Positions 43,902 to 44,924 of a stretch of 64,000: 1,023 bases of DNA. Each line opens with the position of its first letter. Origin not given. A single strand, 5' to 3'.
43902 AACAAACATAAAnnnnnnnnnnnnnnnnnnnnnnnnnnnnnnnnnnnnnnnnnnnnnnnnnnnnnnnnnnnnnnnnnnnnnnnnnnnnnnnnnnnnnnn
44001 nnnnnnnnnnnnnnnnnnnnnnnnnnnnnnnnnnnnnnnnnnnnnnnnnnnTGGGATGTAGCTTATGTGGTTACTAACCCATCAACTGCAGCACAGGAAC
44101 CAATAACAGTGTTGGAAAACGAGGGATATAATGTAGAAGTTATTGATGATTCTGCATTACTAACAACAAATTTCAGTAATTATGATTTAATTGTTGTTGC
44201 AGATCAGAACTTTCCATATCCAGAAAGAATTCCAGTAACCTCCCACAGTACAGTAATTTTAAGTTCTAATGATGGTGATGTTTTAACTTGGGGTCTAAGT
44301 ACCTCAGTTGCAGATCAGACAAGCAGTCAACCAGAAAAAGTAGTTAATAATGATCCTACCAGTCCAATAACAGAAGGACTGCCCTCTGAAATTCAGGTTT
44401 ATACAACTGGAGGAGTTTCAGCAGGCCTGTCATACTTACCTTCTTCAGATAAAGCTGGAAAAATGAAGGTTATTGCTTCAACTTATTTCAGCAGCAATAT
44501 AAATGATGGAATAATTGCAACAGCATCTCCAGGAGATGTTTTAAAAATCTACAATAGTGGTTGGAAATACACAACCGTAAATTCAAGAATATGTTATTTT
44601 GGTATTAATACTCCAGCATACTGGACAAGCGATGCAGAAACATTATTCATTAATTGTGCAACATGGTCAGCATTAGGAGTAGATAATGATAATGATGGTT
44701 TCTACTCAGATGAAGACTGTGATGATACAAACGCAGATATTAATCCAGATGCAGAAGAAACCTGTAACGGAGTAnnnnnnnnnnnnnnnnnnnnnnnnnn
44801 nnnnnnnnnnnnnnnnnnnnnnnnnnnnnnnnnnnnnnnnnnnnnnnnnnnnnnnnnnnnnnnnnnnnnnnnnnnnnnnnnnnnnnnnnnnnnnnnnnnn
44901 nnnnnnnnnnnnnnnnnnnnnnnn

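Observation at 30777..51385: Roughly 20 kb locus dominated by secreted and surface proteins with shared domain modules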

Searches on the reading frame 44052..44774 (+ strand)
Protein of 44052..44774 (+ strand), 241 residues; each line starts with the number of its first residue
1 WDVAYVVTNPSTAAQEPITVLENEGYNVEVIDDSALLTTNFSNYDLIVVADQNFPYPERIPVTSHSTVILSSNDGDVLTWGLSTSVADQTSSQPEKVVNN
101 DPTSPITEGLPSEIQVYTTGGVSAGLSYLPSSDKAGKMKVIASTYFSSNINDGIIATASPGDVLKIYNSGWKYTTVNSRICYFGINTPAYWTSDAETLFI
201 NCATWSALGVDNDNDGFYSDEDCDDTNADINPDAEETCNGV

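Call 82: search_solved_structures(query=window:44052-44774:+, max_evalue=1)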
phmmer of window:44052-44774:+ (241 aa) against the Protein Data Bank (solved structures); distinct sequences matched with E-value up to 1: 5.
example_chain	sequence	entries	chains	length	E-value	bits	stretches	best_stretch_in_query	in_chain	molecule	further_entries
9rxf_A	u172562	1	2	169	0.49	13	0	193-224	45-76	Flavodoxin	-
3esx_A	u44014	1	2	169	0.53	12.9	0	193-228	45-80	Flavodoxin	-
5ljp_A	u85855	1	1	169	0.58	12.8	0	193-228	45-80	Flavodoxin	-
3esy_A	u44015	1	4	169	0.82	12.3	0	193-228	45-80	Flavodoxin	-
2hqo_A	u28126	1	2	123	0.85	12.2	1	29-75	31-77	Putative TRANSCRIPTIONAL REGULATOR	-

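Call 83: search_protein_families(library=pfam, proteins=[window:44052-44774:+], max_evalue=1)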
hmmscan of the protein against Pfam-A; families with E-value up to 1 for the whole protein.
window:44052-44774:+ (241 aa): 2 families
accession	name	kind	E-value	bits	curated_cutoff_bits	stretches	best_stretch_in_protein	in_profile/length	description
PF11617.13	Cu-binding_MopE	-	6.6e-05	23.5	27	1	222-241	1-20/30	Putative metal-binding motif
PF06283.17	ThuA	-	0.054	14.2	33.4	0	19-52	25-59/209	Trehalose utilisation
